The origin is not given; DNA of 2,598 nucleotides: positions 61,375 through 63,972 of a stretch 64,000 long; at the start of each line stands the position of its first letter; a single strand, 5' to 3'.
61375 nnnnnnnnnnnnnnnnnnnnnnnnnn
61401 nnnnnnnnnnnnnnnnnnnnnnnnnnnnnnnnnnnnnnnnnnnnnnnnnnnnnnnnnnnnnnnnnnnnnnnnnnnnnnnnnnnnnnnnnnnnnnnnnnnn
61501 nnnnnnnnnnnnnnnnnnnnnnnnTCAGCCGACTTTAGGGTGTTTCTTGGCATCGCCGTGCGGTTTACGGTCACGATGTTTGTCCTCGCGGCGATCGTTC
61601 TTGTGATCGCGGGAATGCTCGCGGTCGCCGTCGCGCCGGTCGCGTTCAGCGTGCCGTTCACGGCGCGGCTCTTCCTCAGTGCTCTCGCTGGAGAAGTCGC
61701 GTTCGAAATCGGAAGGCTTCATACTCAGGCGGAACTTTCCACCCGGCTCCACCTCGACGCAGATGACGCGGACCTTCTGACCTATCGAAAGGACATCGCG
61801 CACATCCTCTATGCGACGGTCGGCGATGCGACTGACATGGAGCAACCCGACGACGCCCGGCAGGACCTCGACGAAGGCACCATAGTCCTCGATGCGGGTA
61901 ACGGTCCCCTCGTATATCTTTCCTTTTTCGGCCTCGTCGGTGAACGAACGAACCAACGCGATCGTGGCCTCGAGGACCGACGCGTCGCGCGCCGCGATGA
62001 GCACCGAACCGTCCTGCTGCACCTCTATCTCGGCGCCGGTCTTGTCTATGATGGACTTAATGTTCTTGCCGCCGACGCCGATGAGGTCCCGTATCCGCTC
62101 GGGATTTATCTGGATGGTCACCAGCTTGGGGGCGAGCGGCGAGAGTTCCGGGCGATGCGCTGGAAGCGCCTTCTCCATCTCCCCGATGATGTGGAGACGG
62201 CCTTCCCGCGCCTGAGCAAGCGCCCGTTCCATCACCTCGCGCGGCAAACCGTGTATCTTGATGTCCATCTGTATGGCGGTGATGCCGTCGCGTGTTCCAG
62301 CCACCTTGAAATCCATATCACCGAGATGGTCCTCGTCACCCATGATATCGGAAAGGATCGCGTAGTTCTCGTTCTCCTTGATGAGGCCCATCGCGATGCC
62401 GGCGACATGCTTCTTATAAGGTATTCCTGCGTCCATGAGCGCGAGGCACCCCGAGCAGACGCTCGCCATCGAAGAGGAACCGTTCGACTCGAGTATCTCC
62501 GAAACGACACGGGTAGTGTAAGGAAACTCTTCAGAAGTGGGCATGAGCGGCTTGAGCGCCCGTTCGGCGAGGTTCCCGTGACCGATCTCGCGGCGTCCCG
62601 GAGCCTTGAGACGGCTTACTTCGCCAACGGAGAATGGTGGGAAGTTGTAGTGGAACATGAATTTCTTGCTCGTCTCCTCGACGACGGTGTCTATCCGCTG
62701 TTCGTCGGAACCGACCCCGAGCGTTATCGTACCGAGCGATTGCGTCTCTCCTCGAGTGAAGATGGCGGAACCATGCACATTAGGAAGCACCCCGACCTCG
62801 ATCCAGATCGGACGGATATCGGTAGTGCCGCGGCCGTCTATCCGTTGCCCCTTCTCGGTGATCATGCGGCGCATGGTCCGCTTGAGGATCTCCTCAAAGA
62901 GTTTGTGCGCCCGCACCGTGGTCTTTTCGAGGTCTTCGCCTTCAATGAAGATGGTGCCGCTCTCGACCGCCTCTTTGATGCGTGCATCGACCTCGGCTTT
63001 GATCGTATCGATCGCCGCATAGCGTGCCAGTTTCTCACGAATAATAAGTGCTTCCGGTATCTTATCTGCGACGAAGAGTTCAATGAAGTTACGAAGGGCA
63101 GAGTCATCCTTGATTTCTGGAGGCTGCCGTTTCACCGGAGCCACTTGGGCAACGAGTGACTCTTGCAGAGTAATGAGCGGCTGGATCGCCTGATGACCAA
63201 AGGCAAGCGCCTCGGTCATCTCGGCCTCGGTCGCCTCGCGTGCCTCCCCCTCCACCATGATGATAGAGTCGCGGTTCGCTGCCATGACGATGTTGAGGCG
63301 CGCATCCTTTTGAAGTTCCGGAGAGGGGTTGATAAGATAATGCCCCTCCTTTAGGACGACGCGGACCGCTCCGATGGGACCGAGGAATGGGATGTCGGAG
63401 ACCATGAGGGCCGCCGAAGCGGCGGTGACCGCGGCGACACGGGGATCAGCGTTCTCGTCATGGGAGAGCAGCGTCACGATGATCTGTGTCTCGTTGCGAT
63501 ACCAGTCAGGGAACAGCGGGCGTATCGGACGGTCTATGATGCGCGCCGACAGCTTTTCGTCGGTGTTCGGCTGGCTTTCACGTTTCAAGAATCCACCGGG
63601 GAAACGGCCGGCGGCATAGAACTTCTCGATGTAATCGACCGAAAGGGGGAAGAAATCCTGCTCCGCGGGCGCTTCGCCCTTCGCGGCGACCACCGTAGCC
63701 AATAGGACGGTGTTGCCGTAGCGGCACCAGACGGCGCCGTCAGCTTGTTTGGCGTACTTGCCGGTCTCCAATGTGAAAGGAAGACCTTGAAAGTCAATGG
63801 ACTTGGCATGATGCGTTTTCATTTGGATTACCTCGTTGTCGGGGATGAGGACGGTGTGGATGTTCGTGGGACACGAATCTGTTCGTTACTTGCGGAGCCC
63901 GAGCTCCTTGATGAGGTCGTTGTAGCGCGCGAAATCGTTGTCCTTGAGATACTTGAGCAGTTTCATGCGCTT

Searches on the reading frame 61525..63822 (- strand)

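Call 29: search_protein_families(library=pfam, proteins=[window:61525-63822:-], max_evalue=0.00001)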
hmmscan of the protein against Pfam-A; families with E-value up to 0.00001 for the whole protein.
window:61525-63822:- (765 aa): 5 families
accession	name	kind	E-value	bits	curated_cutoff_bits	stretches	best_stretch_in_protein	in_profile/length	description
PF01138.27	RNase_PH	-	3.2e-62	209.2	25.5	2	336-468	2-130/130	3' exoribonuclease family, domain 1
PF03725.20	RNase_PH_C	-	1.8e-22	79.5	20.8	2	148-212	1-67/67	3' exoribonuclease family, domain 2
PF00575.29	S1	-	5.3e-16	59.2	22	1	631-702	2-74/74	S1 RNA binding domain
PF03726.19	PNPase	-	7.3e-12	46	24.6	1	243-331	2-80/81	Polyribonucleotide nucleotidyltransferase, RNA binding domain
PF00013.35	KH_1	-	2.9e-07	30.6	21.5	1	568-611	2-52/66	KH domain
